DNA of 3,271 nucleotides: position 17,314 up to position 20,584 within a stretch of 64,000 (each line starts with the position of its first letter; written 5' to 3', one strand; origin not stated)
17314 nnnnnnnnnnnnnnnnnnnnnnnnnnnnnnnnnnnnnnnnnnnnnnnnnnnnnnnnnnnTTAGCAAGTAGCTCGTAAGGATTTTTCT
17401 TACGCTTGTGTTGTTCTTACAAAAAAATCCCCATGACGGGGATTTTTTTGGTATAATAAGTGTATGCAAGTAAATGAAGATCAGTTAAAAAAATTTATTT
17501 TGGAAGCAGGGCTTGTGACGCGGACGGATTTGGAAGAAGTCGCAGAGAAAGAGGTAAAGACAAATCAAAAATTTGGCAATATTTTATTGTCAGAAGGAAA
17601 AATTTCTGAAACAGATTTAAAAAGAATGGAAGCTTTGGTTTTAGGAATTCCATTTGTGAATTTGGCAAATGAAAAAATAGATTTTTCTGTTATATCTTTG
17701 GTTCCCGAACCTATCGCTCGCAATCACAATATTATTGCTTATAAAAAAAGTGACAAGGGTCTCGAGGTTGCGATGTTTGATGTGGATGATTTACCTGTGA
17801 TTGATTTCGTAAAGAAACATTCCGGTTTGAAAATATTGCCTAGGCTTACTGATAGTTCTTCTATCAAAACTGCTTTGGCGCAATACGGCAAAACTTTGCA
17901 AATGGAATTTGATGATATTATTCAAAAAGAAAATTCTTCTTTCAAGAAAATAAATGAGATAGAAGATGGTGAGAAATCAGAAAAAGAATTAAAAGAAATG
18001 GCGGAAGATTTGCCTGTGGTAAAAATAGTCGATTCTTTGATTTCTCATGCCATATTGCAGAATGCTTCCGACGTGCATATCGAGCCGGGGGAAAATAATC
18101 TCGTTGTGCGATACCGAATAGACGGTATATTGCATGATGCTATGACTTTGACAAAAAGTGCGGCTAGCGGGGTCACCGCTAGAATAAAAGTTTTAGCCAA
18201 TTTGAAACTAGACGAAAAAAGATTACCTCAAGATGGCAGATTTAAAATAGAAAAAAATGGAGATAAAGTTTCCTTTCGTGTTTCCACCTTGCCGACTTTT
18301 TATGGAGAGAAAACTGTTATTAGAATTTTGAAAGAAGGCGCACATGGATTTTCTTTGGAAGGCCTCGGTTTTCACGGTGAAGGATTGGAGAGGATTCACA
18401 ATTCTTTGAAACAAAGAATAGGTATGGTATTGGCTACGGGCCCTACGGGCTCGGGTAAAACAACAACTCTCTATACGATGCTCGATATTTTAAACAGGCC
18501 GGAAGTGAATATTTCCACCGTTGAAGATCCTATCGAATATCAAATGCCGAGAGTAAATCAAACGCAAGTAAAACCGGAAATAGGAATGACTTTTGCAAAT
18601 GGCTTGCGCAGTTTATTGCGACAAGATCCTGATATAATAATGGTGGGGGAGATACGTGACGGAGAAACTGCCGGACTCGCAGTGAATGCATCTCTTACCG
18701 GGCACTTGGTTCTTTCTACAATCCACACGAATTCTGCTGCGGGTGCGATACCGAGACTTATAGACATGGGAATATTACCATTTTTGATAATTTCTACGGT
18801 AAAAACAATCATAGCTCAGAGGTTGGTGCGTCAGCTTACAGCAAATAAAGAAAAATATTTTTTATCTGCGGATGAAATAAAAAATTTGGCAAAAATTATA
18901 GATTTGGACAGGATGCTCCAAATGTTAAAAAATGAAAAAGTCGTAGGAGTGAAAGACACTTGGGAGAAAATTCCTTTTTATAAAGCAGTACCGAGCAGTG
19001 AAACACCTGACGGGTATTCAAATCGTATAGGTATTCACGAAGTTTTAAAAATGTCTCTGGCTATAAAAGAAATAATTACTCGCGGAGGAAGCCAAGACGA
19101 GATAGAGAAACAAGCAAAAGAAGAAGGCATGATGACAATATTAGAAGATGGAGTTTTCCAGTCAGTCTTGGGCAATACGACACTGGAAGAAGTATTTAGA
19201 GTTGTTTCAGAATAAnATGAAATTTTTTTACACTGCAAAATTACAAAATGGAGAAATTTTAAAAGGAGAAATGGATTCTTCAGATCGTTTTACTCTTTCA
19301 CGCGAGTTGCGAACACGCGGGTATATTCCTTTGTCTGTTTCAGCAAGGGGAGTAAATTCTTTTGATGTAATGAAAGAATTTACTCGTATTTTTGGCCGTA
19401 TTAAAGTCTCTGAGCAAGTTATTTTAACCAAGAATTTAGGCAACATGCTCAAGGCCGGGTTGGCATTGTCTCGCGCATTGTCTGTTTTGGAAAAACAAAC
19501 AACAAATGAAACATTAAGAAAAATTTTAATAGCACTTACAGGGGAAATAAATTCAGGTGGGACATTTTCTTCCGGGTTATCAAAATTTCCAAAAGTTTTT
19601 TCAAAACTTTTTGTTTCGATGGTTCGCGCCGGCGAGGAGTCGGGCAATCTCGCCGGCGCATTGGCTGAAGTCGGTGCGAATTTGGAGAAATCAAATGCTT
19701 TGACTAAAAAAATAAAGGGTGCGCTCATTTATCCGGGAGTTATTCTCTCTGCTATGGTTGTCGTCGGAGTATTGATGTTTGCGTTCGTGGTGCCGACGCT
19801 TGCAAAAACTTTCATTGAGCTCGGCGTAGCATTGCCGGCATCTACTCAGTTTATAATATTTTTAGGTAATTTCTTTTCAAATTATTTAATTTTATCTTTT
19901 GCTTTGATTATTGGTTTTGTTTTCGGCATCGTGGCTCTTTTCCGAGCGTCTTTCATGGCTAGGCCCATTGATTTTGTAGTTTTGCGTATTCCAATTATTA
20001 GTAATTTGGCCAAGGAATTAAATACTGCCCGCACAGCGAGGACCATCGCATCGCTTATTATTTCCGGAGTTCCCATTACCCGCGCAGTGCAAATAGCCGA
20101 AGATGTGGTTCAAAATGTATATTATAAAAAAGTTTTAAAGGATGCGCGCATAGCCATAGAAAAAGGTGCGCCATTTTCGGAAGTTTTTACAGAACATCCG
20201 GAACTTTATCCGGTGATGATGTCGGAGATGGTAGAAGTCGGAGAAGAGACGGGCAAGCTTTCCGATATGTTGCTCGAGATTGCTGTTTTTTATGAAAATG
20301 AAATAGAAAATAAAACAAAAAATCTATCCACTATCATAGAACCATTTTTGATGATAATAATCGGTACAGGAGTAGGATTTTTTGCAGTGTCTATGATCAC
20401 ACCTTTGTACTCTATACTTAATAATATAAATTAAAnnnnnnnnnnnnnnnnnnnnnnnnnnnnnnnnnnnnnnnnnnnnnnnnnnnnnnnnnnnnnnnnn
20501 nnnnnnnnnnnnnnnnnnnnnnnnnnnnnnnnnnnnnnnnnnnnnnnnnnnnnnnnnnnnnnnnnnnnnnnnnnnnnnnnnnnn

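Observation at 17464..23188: Compact type IV pilus operon: pilB-pilC, three prepilin-like genes and a 439-aa pilin-like protein, with abutting or overlapping starts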

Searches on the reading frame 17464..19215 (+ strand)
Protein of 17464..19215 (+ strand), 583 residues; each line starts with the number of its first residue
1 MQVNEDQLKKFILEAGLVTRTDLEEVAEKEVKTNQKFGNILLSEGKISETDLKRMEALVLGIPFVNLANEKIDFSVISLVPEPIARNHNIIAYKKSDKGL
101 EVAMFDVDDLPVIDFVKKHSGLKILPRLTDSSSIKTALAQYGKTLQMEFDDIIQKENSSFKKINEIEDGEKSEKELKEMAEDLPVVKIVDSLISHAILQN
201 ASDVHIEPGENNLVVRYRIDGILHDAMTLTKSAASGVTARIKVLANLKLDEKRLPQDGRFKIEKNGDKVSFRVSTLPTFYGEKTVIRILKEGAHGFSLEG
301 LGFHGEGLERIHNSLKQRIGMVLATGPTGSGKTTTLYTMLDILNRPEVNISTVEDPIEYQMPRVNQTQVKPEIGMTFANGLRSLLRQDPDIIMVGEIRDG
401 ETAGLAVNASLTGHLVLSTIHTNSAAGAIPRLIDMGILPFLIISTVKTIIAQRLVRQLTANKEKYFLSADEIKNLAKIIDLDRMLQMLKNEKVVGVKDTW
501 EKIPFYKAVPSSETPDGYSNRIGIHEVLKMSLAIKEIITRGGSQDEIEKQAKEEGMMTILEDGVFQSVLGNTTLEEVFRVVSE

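Call 6: search_protein_families(library=pfam, proteins=[window:17464-19215:+], max_evalue=0.1)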
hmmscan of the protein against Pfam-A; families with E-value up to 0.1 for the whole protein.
window:17464-19215:+ (583 aa): 12 families
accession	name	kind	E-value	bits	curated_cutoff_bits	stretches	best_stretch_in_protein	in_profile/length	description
PF00437.27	T2SSE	-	1.5e-120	402.7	24.9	1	180-579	3-370/370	Type II/IV secretion system protein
PF05157.20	MshEN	-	8.5e-13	48.5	23.1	1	60-143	1-85/90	MshEN domain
PF25199.1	nSTAND_NTPase5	-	0.0012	19.1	34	1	313-355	35-78/145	Novel STAND NTPase 5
PF20720.3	nSTAND3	-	0.0043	17.2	27.2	0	308-340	7-38/155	Novel STAND NTPase 3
PF13401.12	AAA_22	-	0.0048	17.7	27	1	320-348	6-36/130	AAA domain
PF13191.12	AAA_16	-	0.016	16.1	32.6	0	316-347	21-52/167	AAA ATPase domain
PF12775.13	AAA_7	-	0.038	14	25.8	0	320-351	34-65/181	P-loop containing dynein motor region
PF13555.12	AAA_29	-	0.045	13.9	27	0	319-342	22-45/61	P-loop containing region of AAA domain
PF04851.21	ResIII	-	0.052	13.9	22.5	0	308-345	12-49/164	Type III restriction enzyme, res subunit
PF13173.12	AAA_14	-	0.058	13.8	27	0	321-361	4-45/129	AAA domain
PF13245.12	AAA_19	-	0.073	13.7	25.1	0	321-347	13-39/134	AAA domain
PF00005.33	ABC_tran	-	0.075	14.1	25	0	324-379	16-67/137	ABC transporter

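Call 7: search_protein_families(library=ncbifam, proteins=[window:17464-19215:+], max_evalue=0.1)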
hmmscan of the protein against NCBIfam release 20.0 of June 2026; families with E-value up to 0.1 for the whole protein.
window:17464-19215:+ (583 aa): 31 families (the best 25 are shown)
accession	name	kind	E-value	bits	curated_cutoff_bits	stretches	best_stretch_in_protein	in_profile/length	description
TIGR02538.1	type_IV_pilB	equivalog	6.2e-154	513.7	675.65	1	8-582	2-563/564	type IV-A pilus assembly ATPase PilB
TIGR02533.1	type_II_gspE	equivalog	6.5e-151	503.3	630.25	1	81-580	5-485/486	type II secretion system ATPase GspE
NF007755.0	PRK10436.1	equivalog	2.2e-124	415.7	617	1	145-581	45-459/465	type II secretion system protein GspE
NF053534.1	T4PilAsmATPsTfpB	equivalog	5.9e-120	401.4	850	1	57-581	73-582/584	type IV pilus assembly ATPase TfpB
NF041000.1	ATPase_ComGA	equivalog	3.5e-76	255.7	300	1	191-456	2-266/267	competence type IV pilus ATPase ComGA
TIGR01420.1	pilT_fam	subfamily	1.7e-49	168.9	319.1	1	190-493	3-310/343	PilT/PilU family type 4a pilus ATPase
TIGR02525.1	plasmid_TraJ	equivalog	3.2e-26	92.2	368.3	1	311-457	141-300/372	plasmid transfer ATPase TraJ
TIGR02524.1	dot_icm_DotB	equivalog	2.9e-20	72.8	463.3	1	313-461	128-291/358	Dot/Icm type IV secretion system ATPase DotB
NF058587.1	archaellum_moto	equivalog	1.2e-17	63.9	550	1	322-478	278-439/527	archaellum flagellar ATPase motor FlaI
NF010407.0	PRK13833.1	subfamily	6e-14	52.2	499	1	311-433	137-260/323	conjugal transfer protein TrbB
TIGR02782.1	TrbB_P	equivalog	7.2e-14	51.8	304.55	1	314-434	132-254/303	P-type conjugative transfer ATPase TrbB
TIGR03819.1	heli_sec_ATPase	hypoth_equivalog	6.1e-13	48.7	373.15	1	228-451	90-316/340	TadA family conjugal transfer-associated ATPase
TIGR02788.1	VirB11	equivalog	2.1e-12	46.7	249.95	1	322-435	147-265/308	P-type DNA transfer ATPase VirB11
NF010469.0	PRK13894.1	subfamily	2.2e-11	43.7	508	1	311-432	142-264/320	conjugal transfer ATPase TrbB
NF053672.1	bindosome_BasE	exception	7.6e-10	38.1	1000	1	324-433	275-389/512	bindosome assembly system ATPase subunit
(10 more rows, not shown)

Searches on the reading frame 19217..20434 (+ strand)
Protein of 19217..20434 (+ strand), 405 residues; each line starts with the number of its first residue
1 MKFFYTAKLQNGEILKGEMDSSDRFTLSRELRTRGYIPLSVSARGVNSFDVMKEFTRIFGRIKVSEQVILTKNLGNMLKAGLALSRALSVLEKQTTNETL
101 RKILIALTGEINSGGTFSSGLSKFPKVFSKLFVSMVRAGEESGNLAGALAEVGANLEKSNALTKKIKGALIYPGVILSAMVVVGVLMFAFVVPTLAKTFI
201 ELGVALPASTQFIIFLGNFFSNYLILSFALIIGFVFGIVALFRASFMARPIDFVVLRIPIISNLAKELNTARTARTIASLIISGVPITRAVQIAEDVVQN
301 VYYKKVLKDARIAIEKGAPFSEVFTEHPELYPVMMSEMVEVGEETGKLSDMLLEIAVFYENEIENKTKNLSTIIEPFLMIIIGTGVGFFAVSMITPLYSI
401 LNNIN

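Call 6: search_protein_families(library=pfam, proteins=[window:19217-20434:+], max_evalue=0.1)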
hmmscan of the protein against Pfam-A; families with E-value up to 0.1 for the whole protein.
window:19217-20434:+ (405 aa): 1 family
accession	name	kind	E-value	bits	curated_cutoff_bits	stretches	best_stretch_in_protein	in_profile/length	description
PF00482.28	T2SSF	-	1.2e-52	177.6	25.2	2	274-396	2-125/125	Type II secretion system (T2SS), protein F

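Call 7: search_protein_families(library=ncbifam, proteins=[window:19217-20434:+], max_evalue=0.1)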
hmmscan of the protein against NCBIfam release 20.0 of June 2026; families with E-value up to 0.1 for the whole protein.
window:19217-20434:+ (405 aa): 7 families
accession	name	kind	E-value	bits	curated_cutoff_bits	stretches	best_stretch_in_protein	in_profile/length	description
TIGR02120.1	GspF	equivalog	6.8e-89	298.9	424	1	3-403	1-400/401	type II secretion system inner membrane protein GspF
NF052606.1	T4PiliAsmPilCMyx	equivalog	3.1e-78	263.5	700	1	2-404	21-418/419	type IV pilus assembly protein PilC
NF052607.1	T4PiliAsmPilCThrm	equivalog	1.2e-77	261.7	700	1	3-404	4-404/406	type IV pilus assembly protein PilC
NF007861.0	PRK10573.1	equivalog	1.9e-68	231.4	401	1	7-400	11-394/401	protein transport protein HofC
NF047826.1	T3SSXpsF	equivalog_domain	1.7e-60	204.9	650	1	3-404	4-404/405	type II secretion system protein XpsF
NF041012.2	T4P_ComGB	equivalog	1.2e-42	146.4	240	1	66-401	2-331/332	competence type IV pilus assembly protein ComGB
TIGR02363.1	dhaK1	equivalog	0.083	11.9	406.25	0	145-205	160-217/329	dihydroxyacetone kinase subunit DhaK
